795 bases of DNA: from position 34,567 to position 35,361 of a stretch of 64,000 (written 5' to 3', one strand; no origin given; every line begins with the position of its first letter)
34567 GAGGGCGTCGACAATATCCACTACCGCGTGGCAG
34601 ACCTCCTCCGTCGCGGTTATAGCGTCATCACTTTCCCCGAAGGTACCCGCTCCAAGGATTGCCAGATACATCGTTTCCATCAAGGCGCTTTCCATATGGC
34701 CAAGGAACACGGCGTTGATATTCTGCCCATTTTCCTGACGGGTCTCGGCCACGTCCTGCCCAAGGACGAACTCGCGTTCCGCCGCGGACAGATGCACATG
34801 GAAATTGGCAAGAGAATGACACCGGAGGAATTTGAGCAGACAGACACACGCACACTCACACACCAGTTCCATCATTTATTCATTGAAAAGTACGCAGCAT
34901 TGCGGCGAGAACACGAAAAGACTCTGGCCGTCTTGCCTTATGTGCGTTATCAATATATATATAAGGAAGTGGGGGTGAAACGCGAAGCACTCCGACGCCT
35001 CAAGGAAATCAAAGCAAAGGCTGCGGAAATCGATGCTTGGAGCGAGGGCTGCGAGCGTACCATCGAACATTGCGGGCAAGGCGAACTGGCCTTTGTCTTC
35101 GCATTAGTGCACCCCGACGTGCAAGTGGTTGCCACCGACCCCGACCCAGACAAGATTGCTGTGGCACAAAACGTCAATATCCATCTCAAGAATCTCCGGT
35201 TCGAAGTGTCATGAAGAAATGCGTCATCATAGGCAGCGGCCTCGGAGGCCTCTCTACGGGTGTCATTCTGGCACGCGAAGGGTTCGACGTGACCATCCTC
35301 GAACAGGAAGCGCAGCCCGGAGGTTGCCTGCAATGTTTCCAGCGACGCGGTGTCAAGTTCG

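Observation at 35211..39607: Two translationally coupled CrtI-like flavoenzyme paralogues followed by a B12-binding radical SAM enzyme inside a polyene cluster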

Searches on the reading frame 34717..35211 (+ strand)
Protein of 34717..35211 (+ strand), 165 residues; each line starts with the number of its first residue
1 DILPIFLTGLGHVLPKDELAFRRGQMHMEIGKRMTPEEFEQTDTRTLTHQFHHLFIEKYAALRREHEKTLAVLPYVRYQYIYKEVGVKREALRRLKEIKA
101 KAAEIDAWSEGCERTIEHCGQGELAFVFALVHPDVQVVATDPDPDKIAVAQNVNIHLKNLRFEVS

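Call 60: search_protein_families(library=pfam, proteins=[window:34717-35211:+], max_evalue=1)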
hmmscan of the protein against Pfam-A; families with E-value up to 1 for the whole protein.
window:34717-35211:+ (165 aa): 3 families
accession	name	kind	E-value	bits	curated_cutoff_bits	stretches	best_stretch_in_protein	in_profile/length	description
PF13847.12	Methyltransf_31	-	0.00047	20.3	27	1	119-164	12-60/145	Methyltransferase domain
PF08242.18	Methyltransf_12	-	0.0022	19.1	30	1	119-157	5-43/98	Methyltransferase domain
PF13649.12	Methyltransf_25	-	0.0091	17.1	27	1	119-156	6-43/97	Methyltransferase domain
